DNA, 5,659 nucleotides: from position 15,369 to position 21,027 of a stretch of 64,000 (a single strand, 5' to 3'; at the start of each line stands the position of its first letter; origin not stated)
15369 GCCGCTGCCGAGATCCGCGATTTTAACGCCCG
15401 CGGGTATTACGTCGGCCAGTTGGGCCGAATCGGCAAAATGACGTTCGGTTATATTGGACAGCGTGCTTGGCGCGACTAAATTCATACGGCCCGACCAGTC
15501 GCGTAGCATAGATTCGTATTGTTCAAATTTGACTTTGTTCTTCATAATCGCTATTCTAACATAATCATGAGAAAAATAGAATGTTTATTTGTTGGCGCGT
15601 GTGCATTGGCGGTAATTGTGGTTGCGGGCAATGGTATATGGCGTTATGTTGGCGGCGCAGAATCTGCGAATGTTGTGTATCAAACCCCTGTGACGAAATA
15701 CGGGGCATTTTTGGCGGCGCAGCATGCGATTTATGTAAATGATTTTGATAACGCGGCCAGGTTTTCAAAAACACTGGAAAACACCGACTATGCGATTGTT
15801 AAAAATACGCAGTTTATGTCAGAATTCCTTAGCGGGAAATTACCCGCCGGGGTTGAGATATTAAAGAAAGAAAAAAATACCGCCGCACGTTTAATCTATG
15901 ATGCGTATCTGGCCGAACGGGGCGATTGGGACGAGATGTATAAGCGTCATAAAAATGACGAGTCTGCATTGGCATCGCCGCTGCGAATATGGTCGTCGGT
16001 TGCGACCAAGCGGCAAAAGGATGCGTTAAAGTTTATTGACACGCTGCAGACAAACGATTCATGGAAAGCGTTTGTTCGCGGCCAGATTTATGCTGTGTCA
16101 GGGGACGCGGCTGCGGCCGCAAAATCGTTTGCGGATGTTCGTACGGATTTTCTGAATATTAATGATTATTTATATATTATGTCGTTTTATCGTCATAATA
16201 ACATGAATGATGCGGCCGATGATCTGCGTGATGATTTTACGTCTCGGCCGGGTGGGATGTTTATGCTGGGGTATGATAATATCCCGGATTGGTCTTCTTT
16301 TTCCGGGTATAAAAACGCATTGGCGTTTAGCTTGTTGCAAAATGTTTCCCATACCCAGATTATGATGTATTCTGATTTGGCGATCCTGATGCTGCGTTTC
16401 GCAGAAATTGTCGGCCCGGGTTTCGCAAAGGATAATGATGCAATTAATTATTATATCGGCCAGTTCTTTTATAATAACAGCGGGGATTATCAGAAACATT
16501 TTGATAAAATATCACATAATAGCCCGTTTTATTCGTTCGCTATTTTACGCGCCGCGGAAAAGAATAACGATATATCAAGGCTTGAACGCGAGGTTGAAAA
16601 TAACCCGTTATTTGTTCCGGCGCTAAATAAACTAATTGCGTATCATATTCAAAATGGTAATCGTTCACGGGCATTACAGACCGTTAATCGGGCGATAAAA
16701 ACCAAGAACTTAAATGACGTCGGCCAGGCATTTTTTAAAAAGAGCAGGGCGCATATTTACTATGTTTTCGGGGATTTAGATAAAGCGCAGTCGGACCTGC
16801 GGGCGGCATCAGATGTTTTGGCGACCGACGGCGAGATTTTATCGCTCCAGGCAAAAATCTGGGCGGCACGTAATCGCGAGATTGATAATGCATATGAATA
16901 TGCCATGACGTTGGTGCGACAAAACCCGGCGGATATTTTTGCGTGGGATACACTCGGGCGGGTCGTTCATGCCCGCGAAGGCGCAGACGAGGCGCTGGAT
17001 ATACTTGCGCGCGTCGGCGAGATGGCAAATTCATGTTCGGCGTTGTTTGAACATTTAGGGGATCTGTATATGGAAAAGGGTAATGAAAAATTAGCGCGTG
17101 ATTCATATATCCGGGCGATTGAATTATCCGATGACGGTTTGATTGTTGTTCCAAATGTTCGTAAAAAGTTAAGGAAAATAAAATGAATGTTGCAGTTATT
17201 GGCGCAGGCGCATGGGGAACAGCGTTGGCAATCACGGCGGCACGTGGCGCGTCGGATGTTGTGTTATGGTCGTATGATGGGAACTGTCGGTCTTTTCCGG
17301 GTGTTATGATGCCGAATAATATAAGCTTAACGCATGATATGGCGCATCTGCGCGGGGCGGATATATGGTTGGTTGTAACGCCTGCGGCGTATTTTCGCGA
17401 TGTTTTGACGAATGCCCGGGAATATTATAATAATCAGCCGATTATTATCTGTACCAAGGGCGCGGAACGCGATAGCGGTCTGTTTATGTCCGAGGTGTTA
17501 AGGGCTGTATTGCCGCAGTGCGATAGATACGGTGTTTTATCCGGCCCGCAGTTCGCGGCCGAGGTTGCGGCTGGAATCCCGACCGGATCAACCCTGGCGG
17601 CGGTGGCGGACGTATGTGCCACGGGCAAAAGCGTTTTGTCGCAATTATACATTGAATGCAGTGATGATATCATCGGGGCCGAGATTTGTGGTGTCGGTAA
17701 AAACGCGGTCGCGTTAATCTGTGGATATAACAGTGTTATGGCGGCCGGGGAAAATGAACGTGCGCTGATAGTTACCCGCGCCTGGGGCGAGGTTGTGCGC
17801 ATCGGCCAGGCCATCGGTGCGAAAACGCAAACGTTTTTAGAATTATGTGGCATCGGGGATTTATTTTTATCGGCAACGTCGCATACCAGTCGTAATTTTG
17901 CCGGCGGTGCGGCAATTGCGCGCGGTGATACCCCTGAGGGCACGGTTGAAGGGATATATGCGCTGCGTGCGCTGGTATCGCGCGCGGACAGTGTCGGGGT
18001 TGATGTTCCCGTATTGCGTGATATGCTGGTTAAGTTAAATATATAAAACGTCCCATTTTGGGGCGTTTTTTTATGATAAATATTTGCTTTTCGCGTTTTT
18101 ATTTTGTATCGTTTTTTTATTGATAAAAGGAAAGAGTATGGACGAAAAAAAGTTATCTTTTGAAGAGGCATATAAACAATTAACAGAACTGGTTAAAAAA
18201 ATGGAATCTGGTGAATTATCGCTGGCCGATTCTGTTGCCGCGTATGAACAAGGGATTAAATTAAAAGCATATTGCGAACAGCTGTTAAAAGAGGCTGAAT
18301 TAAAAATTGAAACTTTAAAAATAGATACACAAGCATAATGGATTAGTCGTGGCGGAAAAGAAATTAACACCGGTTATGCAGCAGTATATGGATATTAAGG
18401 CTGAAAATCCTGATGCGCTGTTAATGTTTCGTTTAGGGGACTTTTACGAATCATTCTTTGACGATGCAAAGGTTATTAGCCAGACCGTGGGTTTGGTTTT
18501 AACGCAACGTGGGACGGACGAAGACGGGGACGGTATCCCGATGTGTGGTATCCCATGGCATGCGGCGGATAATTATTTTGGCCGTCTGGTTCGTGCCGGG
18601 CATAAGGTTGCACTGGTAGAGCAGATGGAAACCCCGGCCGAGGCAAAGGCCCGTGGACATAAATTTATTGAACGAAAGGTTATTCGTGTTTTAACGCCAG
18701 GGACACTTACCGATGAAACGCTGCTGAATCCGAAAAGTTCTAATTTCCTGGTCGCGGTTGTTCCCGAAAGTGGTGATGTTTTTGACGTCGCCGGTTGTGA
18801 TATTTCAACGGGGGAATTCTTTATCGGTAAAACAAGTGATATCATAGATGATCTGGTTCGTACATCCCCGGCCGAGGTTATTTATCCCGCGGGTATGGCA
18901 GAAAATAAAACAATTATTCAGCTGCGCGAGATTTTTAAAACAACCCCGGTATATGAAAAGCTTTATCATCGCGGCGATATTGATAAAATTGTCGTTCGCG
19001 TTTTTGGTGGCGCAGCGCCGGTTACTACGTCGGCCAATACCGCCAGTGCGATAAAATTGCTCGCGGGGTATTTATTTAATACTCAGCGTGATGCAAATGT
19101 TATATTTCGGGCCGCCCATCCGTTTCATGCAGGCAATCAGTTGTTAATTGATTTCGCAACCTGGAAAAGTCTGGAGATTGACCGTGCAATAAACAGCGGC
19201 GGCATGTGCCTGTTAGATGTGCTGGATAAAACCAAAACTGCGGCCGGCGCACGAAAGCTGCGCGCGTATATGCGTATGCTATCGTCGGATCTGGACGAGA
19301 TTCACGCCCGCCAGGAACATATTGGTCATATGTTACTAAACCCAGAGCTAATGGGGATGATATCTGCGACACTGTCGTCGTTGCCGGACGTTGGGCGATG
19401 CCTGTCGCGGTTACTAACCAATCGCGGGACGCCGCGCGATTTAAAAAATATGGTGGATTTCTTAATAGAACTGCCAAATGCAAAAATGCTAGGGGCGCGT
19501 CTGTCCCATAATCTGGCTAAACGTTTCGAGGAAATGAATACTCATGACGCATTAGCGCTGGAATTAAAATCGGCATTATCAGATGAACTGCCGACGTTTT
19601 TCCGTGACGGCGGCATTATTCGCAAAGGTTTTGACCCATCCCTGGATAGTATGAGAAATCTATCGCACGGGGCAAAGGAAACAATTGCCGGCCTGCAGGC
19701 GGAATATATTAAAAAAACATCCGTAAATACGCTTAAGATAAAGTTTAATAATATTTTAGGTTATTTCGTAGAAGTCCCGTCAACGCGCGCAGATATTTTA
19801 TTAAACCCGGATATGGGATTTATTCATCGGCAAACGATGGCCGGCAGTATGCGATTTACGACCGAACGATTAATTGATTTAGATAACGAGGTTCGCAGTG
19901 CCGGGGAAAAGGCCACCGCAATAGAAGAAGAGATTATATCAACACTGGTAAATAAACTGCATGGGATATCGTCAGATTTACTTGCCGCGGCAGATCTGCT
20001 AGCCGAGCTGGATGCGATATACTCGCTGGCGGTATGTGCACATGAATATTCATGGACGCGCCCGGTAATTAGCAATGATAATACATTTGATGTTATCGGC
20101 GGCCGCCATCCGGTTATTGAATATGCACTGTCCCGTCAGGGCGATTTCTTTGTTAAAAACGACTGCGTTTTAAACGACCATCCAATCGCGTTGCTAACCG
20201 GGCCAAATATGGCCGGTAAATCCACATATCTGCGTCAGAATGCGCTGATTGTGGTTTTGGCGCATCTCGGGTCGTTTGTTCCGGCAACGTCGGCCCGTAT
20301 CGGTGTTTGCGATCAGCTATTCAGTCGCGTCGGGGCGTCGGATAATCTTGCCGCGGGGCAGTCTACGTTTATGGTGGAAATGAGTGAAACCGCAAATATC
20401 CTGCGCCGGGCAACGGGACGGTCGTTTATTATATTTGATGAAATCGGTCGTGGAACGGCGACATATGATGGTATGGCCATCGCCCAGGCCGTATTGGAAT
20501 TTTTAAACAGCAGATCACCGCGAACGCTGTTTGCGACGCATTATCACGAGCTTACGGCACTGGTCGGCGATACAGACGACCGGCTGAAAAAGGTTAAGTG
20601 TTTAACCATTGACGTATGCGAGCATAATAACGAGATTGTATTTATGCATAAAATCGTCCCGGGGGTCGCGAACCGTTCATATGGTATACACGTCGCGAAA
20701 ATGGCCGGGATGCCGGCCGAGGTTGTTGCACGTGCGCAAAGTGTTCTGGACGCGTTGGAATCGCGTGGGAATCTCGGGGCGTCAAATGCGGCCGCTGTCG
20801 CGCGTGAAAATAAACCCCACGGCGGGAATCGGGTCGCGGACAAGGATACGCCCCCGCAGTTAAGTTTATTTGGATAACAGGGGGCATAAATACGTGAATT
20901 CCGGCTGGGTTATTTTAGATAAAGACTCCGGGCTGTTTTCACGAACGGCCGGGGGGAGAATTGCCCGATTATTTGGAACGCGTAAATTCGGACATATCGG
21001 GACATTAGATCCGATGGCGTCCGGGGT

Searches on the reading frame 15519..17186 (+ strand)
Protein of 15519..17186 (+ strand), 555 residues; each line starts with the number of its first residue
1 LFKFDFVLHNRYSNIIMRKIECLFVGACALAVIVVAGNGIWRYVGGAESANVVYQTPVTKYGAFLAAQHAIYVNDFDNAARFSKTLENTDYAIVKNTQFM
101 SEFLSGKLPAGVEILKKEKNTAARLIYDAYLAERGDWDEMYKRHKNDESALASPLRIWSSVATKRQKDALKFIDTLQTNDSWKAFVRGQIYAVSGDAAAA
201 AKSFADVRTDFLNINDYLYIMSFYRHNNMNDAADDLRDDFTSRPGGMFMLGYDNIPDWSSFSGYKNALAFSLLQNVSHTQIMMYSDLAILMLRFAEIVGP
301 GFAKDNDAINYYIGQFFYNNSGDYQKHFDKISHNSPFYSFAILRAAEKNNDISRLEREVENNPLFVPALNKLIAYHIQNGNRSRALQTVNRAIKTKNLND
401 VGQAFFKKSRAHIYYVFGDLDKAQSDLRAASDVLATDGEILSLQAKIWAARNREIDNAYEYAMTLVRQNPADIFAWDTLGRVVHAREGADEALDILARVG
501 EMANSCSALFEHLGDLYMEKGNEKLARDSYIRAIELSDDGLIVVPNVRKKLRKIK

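Call 7: search_protein_families(library=pfam, proteins=[window:15519-17186:+], max_evalue=0.00001)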
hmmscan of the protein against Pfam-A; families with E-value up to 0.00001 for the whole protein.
window:15519-17186:+ (555 aa): 0 families

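Call 70: search_protein_families(library=pfam, proteins=[window:15519-17186:+], max_evalue=0.001)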
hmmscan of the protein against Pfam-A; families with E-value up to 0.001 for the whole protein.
window:15519-17186:+ (555 aa): 8 families
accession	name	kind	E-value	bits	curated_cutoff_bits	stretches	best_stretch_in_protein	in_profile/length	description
PF13181.12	TPR_8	-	3.2e-05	24.2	25.7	0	512-537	6-31/34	Tetratricopeptide repeat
PF13428.12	TPR_14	-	5.2e-05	24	23.5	0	410-446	7-43/44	Tetratricopeptide repeat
PF17874.7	TPR_MalT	-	5.9e-05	22.9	45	0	350-451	64-169/336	MalT-like TPR region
PF09976.15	TPR_21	-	0.00022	21.5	25.5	0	479-551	119-188/193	Tetratricopeptide repeat-like domain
PF07719.23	TPR_2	-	0.00062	20.1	27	0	511-537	5-31/34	Tetratricopeptide repeat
PF00515.34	TPR_1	-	0.00077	19.6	27.8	0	512-537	6-31/34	Tetratricopeptide repeat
PF22860.2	DUF7017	-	0.00079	19.9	27.5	0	454-485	16-47/141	Domain of unknown function (DUF7017)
PF13424.12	TPR_12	-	0.00095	19.8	30.1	0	509-537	5-33/77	Tetratricopeptide repeat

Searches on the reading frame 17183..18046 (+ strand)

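Call 7: search_protein_families(library=pfam, proteins=[window:17183-18046:+], max_evalue=0.00001)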
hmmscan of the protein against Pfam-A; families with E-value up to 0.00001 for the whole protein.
window:17183-18046:+ (287 aa): 3 families
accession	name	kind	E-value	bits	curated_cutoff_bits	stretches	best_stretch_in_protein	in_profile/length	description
PF01210.29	NAD_Gly3P_dh_N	-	1.7e-31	109.8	23.1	1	2-140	1-152/158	NAD-dependent glycerol-3-phosphate dehydrogenase N-terminus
PF07479.19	NAD_Gly3P_dh_C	-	5.8e-29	101.6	25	1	162-279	1-125/142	NAD-dependent glycerol-3-phosphate dehydrogenase C-terminus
PF20618.3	GPD_NAD_C_bact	-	9e-09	36.2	27.6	1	222-279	1-64/66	Bacterial GPD, NAD-dependent C-terminal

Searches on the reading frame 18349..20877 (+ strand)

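Call 7: search_protein_families(library=pfam, proteins=[window:18349-20877:+], max_evalue=0.00001)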
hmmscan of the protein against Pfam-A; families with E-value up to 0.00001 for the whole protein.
window:18349-20877:+ (842 aa): 5 families
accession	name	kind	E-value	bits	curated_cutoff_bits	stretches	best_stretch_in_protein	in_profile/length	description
PF00488.27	MutS_V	-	2.7e-79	266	30.2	1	615-804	2-188/188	MutS domain V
PF01624.25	MutS_I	-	1.6e-39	135.1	20.6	1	7-123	1-112/113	MutS domain I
PF05192.23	MutS_III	-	6.9e-31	108.5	34.1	1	270-561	1-194/194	MutS domain III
PF05190.23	MutS_IV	-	3.3e-18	66.2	22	1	427-519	1-90/92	MutS family domain IV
PF05188.22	MutS_II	-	1.2e-09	39.1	25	1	132-248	1-127/133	MutS domain II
